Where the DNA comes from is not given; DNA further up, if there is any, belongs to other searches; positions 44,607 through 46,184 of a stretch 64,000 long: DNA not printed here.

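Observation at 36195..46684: Ten-gene catabolic island tied together by a thrice-repeated GntR-type operator, wedged between the che operon and ctrA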

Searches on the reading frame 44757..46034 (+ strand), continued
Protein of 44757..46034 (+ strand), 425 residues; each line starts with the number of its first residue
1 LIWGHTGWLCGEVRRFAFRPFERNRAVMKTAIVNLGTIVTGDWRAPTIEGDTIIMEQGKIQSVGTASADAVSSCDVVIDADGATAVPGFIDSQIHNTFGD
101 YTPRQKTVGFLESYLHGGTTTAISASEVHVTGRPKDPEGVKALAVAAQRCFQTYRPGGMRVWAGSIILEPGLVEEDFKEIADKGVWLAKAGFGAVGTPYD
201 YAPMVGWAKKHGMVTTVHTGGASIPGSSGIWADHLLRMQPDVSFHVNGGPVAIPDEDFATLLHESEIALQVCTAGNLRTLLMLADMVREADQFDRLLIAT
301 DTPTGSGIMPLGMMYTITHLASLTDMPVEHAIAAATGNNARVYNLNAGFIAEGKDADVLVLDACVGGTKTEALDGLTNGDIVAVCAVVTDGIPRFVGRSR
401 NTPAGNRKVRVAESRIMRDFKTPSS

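Call 37: search_solved_structures(query=window:44838-46034:+, max_evalue=0.001, show_alignments=1)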
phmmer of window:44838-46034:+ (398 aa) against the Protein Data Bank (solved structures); distinct sequences matched with E-value up to 0.001: 3.
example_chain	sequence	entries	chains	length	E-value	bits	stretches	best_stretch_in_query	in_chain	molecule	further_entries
2vun_A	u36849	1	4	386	1.5e-100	340.1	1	2-384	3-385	ENAMIDASE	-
7cdh_X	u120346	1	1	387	4e-05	26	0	287-335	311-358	Isoaspartyl dipeptidase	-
7cf6_B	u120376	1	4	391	4e-05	26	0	287-335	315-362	Isoaspartyl dipeptidase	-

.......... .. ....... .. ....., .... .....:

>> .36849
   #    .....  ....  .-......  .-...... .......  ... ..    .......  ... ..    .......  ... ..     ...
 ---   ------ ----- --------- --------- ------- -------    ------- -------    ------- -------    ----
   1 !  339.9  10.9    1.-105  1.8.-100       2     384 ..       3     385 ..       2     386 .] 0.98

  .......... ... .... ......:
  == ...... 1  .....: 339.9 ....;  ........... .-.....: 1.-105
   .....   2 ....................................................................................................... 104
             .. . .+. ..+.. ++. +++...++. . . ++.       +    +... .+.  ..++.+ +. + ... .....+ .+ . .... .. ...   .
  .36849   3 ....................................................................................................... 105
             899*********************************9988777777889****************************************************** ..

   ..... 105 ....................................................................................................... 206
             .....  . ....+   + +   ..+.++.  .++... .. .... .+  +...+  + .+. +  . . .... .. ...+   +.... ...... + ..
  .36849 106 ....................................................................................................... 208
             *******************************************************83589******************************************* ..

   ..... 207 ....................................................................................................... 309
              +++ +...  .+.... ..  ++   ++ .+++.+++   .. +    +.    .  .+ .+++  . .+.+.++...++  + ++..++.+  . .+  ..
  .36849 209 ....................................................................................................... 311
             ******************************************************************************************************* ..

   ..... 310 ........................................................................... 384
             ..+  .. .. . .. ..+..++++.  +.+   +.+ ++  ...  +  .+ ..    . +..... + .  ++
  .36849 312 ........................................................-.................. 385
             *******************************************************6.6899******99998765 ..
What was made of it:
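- Checked: Amidohydro_1 protein 44838-46034(+), which matches enamidase 2VUN over its full length at E 1.5e-100 (call 37)
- The amidohydrolase is a full-length enamidase homologue (call 37).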

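Call 60: get_annotated_region(hit=H6, flank=8000)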
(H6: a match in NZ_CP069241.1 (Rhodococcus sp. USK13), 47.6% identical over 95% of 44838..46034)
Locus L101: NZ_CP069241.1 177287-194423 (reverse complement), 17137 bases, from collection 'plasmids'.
description: Rhodococcus sp. USK13 plasmid pUSK13_1, complete sequence
organism: Rhodococcus sp. USK13 (NCBI taxid 2806442)
taxonomy: Bacteria; Actinomycetota; Actinomycetes; Mycobacteriales; Nocardiaceae; Rhodococcus; Rhodococcus sp. USK13
host: -; source: cell culture,Sand; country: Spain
typing (MOB-suite, as given by PLSDB): mobilizable; relaxase MOBP,MOBP
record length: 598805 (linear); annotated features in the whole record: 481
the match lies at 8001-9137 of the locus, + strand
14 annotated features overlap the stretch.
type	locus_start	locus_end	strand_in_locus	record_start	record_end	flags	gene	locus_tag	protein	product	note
CDS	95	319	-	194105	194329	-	-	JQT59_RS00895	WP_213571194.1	hypothetical protein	-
CDS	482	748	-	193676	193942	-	-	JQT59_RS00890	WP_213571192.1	hypothetical protein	-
CDS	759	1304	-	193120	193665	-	-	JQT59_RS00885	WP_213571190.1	3-phenylpropionate/cinnamic acid dioxygenase subunit beta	GO:0019380 - 3-phenylpropionate catabolic process [Evidence IEA]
CDS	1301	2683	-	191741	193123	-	-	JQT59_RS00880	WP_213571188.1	Rieske 2Fe-2S domain-containing protein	-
CDS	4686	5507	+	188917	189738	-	-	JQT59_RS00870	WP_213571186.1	alpha/beta hydrolase family protein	-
CDS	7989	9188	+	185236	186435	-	-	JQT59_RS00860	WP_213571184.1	amidohydrolase family protein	-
CDS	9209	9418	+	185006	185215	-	-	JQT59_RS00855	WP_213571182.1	ferredoxin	-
CDS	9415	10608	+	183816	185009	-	-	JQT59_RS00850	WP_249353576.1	FAD-dependent oxidoreductase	-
CDS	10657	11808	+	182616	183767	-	-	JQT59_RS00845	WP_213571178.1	alpha/beta fold hydrolase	-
CDS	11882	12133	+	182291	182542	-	-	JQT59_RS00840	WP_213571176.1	hypothetical protein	-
CDS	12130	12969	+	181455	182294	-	-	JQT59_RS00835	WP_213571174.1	hypothetical protein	-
CDS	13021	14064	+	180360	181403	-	-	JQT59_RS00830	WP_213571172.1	dihydrodipicolinate synthase family protein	-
CDS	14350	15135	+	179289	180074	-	-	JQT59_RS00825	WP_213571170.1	SDR family oxidoreductase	-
CDS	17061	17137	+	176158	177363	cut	-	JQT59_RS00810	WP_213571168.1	IS4 family transposase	-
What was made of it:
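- The Rhodococcus plasmid homologue of the amidohydrolase lies beside Rieske and ferredoxin genes, not an HpaB-like gene (call 60).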

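Call 61: get_annotated_region(hit=H16, flank=8000)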
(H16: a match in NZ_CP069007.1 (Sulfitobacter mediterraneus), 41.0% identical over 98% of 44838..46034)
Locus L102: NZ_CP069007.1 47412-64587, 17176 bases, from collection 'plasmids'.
description: Sulfitobacter mediterraneus strain SC1-11 plasmid P3, complete sequence
organism: Sulfitobacter mediterraneus (NCBI taxid 83219)
taxonomy: Bacteria; Pseudomonadota; Alphaproteobacteria; Rhodobacterales; Roseobacteraceae; Sulfitobacter; Sulfitobacter mediterraneus
host: -; source: Skeletonema costatum,The surface seawater at the Pearl River Estuary; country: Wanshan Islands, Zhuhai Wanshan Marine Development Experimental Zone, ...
typing (MOB-suite, as given by PLSDB): non-mobilizable
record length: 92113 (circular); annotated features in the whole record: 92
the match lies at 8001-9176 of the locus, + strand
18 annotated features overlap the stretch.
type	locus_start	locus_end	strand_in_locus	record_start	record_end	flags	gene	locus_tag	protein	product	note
CDS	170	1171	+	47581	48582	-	-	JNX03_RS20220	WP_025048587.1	replication initiation protein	GO:0006270 - DNA replication initiation [Evidence IEA]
CDS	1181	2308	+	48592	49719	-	-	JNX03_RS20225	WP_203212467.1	aminotransferase class V-fold PLP-dependent enzyme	-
CDS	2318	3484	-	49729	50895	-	-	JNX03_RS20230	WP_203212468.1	pyridoxal phosphate-dependent aminotransferase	GO:0009058 - biosynthetic process [Evidence IEA]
CDS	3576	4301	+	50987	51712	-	-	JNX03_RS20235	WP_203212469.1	SDR family oxidoreductase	-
CDS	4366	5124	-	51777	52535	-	-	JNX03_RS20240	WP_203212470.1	MBL fold metallo-hydrolase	-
CDS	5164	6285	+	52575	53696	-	-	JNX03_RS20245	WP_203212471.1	pyridoxal phosphate-dependent aminotransferase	-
CDS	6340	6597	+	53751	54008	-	-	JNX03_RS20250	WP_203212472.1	hypothetical protein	-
CDS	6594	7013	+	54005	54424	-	-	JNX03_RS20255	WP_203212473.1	type II toxin-antitoxin system VapC family toxin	-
CDS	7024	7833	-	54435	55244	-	-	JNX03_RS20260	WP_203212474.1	ferredoxin--NADP reductase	-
CDS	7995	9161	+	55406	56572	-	-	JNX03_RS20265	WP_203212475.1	amidohydrolase family protein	-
CDS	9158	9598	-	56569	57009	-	-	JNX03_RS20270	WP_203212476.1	MarR family transcriptional regulator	GO:0006355 - regulation of DNA-templated transcription [Evidence IEA]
CDS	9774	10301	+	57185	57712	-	-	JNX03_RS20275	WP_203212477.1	dihydrofolate reductase family protein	-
CDS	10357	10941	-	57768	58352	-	-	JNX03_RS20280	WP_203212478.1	amino acid synthesis family protein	-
CDS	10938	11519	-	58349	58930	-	-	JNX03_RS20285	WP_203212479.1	amino acid synthesis family protein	-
CDS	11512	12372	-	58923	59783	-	-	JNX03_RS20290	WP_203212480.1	UPF0280 family protein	-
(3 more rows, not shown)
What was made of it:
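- On Enamidase: Present beside a more distant homologue (41% identity) in Sulfitobacter (call 61).
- A Sulfitobacter plasmid combines a molybdenum hydroxylase, 6-hydroxynicotinate reductase, an enamidase-like gene and two DUF1185 genes (call 61).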

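Call 96: search_protein_families(library=ncbifam, proteins=[L015:13231-14451:+, L016:13863-15209:+, L015:10664-11314:-, L014:1877-4129:-, L014:5499-6758:-, L014:8388-9836:+, L014:9871-10551:+], max_evalue=1e-10)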
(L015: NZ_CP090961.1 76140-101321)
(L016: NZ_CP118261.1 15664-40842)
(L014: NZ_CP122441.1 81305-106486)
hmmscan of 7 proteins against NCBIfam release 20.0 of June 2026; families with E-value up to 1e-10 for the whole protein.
L015:13231-14451:+ (406 aa): 53 families (the best 25 are shown)
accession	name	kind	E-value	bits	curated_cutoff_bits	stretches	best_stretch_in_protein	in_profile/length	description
NF006002.0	PRK08132.1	subfamily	5.4e-64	216.5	416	1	3-347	24-362/552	FAD-dependent oxidoreductase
NF004780.0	PRK06126.1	subfamily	3e-59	200.8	445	1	4-367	8-386/552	hypothetical protein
NF004832.0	PRK06184.1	subfamily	1e-57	196.1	476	1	5-353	7-350/506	hypothetical protein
NF006092.0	PRK08244.1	equivalog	1e-55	189.4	644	2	6-181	4-171/494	monooxygenase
NF004831.0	PRK06183.1-5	equivalog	3.2e-55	187.6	546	1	3-348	7-343/568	bifunctional 3-(3-hydroxy-phenyl)propionate/3-hydroxycinnamic acid hydroxylase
NF004829.0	PRK06183.1-3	subfamily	1.7e-54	185.4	390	1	6-381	10-382/520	bifunctional 3-(3-hydroxy-phenyl)propionate/3-hydroxycinnamic acid hydroxylase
NF033145.1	rif_monoox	equivalog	1.2e-49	169.5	800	1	7-368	3-349/472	rifampin monooxygenase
NF004828.0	PRK06183.1-2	equivalog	3.1e-49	167.8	853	1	5-345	13-341/568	bifunctional 3-(3-hydroxy-phenyl)propionate/3-hydroxycinnamic acid hydroxylase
NF005303.0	PRK06834.1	subfamily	2.8e-47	161.4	625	1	4-355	3-334/488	hypothetical protein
NF046068.1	AkvoneHdxseDnrF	equivalog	1e-46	159.8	650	1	7-362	1-364/439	aklavinone 12-hydroxylase DnrF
NF046069.1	AkvoneHdxseRdmE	equivalog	1.1e-44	153.1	700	1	7-363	1-366/521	aklavinone 12-hydroxylase RdmE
NF004827.0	PRK06183.1-1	equivalog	2.8e-43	148.2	966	1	6-344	17-346/554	bifunctional 3-(3-hydroxy-phenyl)propionate/3-hydroxycinnamic acid hydroxylase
NF004830.0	PRK06183.1-4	equivalog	1e-40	139.7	1135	1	7-345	21-350/617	bifunctional 3-(3-hydroxy-phenyl)propionate/3-hydroxycinnamic acid hydroxylase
NF045577.1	FAD_mono_MbnF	equivalog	9.8e-39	133.3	800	1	4-368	4-375/531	methanobactin biosynthesis FAD monooxygenase MbnF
NF004834.1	PRK06185.1-3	subfamily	1.8e-35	122.6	500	1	4-187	7-188/420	FAD-dependent oxidoreductase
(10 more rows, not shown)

L016:13863-15209:+ (448 aa): 49 families (the best 25 are shown)
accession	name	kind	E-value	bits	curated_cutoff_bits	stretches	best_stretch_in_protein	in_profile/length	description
NF006002.0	PRK08132.1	subfamily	3.5e-59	200.6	416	1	45-389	24-361/552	FAD-dependent oxidoreductase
NF004832.0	PRK06184.1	subfamily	2.8e-57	194.7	476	1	48-418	8-375/506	hypothetical protein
NF004780.0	PRK06126.1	subfamily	2.2e-54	184.7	445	1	44-405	6-379/552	hypothetical protein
NF004831.0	PRK06183.1-5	equivalog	9.9e-54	182.7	546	1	47-391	9-343/568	bifunctional 3-(3-hydroxy-phenyl)propionate/3-hydroxycinnamic acid hydroxylase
NF004829.0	PRK06183.1-3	subfamily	8.3e-52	176.6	390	1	45-393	7-352/520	bifunctional 3-(3-hydroxy-phenyl)propionate/3-hydroxycinnamic acid hydroxylase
NF005303.0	PRK06834.1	subfamily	8.9e-52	176.2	625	2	46-226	3-170/488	hypothetical protein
NF006092.0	PRK08244.1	equivalog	2.1e-49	168.5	644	2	45-224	1-171/494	monooxygenase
NF004828.0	PRK06183.1-2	equivalog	2.8e-49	167.9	853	1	44-387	10-340/568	bifunctional 3-(3-hydroxy-phenyl)propionate/3-hydroxycinnamic acid hydroxylase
NF033145.1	rif_monoox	equivalog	1.8e-47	162.3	800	1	49-416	3-356/472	rifampin monooxygenase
NF004827.0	PRK06183.1-1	equivalog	1.4e-42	145.9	966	1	43-387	12-346/554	bifunctional 3-(3-hydroxy-phenyl)propionate/3-hydroxycinnamic acid hydroxylase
NF046068.1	AkvoneHdxseDnrF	equivalog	6.7e-41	140.6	650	1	49-407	1-366/439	aklavinone 12-hydroxylase DnrF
NF046069.1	AkvoneHdxseRdmE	equivalog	9.4e-39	133.6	700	1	49-408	1-368/521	aklavinone 12-hydroxylase RdmE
NF004834.1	PRK06185.1-3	subfamily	6e-37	127.4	500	1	44-222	5-180/420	FAD-dependent oxidoreductase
NF000343.1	rif_mono_Iri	exception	2.9e-34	118.9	950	1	49-417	4-359/479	rifampin monooxygenase Iri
NF004833.1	PRK06185.1-1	subfamily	3.1e-32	111.8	488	1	48-226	4-180/403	FAD-dependent oxidoreductase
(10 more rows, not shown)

L015:10664-11314:- (216 aa): 0 families

L014:1877-4129:- (750 aa): 13 families
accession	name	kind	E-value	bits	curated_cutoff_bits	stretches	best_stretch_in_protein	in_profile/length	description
NF043082.1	XdhA_XDHase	equivalog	1.9e-136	456.1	780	1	5-741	2-746/758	xanthine dehydrogenase subunit XdhA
NF007426.0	PRK09970.1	equivalog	7.3e-133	444.3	916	1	2-743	4-751/761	xanthine dehydrogenase molybdenum-binding subunit XdhA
TIGR03196.1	pucD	equivalog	4.7e-120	402.2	783.65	1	10-738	9-749/763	xanthine dehydrogenase subunit D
TIGR03194.1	4hydrxCoA_A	equivalog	5.2e-119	398.8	994.55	1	12-744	5-743/746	4-hydroxybenzoyl-CoA reductase subunit alpha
NF041018.1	glyceraldDH_alpha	equivalog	1.1e-118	397.7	790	1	4-740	3-737/741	glyceraldehyde dehydrogenase subunit alpha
TIGR03311.1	Se_dep_XDH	equivalog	1.6e-102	344.1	830.45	2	3-522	161-674/848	selenium-dependent xanthine dehydrogenase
NF040766.1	CODH_aero_grp5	exception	1.6e-98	330.8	950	1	3-739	4-777/785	aerobic carbon-monoxide dehydrogenase large subunit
TIGR02965.1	xanthine_xdhB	equivalog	5.2e-95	319.2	849.5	2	12-387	9-382/758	xanthine dehydrogenase molybdopterin binding subunit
NF041671.1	peri_hyde_PaoC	equivalog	3.8e-79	266.9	1180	1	2-727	16-711/735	aldehyde oxidoreductase molybdenum-binding subunit PaoC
NF045668.1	pterin_aldehy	equivalog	6.2e-78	262.8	1100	2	3-529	174-721/905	molybdopterin-dependent aldehyde oxidoreductase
TIGR02416.1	CO_dehy_Mo_lg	equivalog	6.8e-76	256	991.15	2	17-385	6-399/770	aerobic carbon-monoxide dehydrogenase large subunit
TIGR03313.1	Se_sel_red_Mo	hypoth_equivalog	3e-60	203.9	1101.9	1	153-730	360-932/951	molybdopterin-dependent oxidoreductase Mo/Fe-S-binding subunit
TIGR02969.1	mam_aldehyde_ox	subfamily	1.9e-44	151.5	1912.3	1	16-719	588-1270/1330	aldehyde oxidase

L014:5499-6758:- (419 aa): 8 families
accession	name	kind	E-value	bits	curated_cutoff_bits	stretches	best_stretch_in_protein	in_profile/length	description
TIGR02352.1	thiamin_ThiO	equivalog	5.2e-30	104.7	250.8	1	7-360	1-349/351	glycine oxidase ThiO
NF008425.0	PRK11259.1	equivalog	1.1e-29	103.6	257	1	3-376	3-376/377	N-methyl-L-tryptophan oxidase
NF001933.0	PRK00711.1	subfamily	1.1e-24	87.2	383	1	57-378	106-419/429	D-amino acid dehydrogenase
TIGR01373.1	soxB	subfamily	1.9e-17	63.2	529.45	1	5-378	31-402/407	sarcosine oxidase subunit beta family protein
TIGR03364.1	HpnW_proposed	hypoth_equivalog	2.5e-16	59.7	285.1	1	6-211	2-202/365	TIGR03364 family FAD-dependent oxidoreductase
NF002480.1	PRK01747.1-1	equivalog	1.7e-15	56.5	540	1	4-226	248-470/645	bifunctional tRNA (5-methylaminomethyl-2-thiouridine)(34)-methyltransferase MnmC2/FAD-dependent 5-carboxymethylaminomethyl-2-thiouridine(34)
TIGR01377.1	soxA_mon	subfamily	2.5e-15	56.1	479.65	1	6-378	2-378/381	amino oxidase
TIGR03197.1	MnmC_Cterm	equivalog_domain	1.7e-11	43.9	174.2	0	6-211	1-208/400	FAD-dependent 5-carboxymethylaminomethyl-2-thiouridine(34) oxidoreductase MnmC1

L014:8388-9836:+ (482 aa): 39 families (the best 25 are shown)
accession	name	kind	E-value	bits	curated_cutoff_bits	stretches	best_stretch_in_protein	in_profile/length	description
TIGR01780.1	SSADH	subfamily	1.4e-202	673.5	646.35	1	29-476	1-448/448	succinate-semialdehyde dehydrogenase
NF008415.0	PRK11241.1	equivalog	4.6e-202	672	828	1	21-480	22-480/482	NADP-dependent succinate-semialdehyde dehydrogenase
NF007497.0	PRK10090.1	equivalog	1.4e-123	413.2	500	1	27-480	24-477/480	aldehyde dehydrogenase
TIGR01804.1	BADH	equivalog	3.5e-123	411.5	668.6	1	24-476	12-467/467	betaine-aldehyde dehydrogenase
NF010000.0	PRK13473.1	subfamily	1.7e-122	409.5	615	1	21-479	13-471/475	aminobutyraldehyde dehydrogenase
NF006916.0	PRK09407.1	equivalog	3.1e-120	402.3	521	1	20-476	29-488/526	succinic semialdehyde dehydrogenase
NF009725.0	PRK13252.1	equivalog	1.7e-119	399.5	593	1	19-479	16-478/488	betaine-aldehyde dehydrogenase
TIGR02299.1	HpaE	equivalog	9.6e-117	390.5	638.35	1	22-480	13-476/488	5-carboxymethyl-2-hydroxymuconate semialdehyde dehydrogenase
NF040648.1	lactal_redase_Meth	equivalog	6.5e-114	381.5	650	1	27-479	13-461/463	lactaldehyde dehydrogenase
NF045735.1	PaDhStyDPseudo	equivalog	3.9e-106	355.6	850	1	19-480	12-481/483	phenylacetaldehyde dehydrogenase StyD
TIGR03216.1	OH_muco_semi_DH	equivalog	2.3e-105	353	693.25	1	21-481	10-480/481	2-hydroxymuconic semialdehyde dehydrogenase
NF006915.0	PRK09406.1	equivalog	4.2e-103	345.7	730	1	30-476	6-452/457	NADP-dependent succinic semialdehyde dehydrogenase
NF040792.1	glyc_ald_dh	equivalog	4.9e-103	345.7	760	1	22-478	13-471/488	D-glyceraldehyde dehydrogenase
NF042993.1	AlphKGSA_gudD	equivalog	5.6e-102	342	770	1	22-473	16-473/481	alpha-ketoglutaric semialdehyde dehydrogenase GucD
NF045736.1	PaDhStyDRhodo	equivalog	2.5e-98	329.7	800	1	22-475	15-472/479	phenylacetaldehyde dehydrogenase StyD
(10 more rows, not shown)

L014:9871-10551:+ (226 aa): 2 families
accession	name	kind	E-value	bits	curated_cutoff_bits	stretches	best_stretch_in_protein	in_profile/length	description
TIGR02990.1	ectoine_eutA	equivalog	1.4e-21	77.1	318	1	7-222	9-223/239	ectoine utilization protein EutA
NF052327.1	arylmal_decarb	equivalog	2.7e-15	56.7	225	1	6-225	1-219/231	arylmalonate decarboxylase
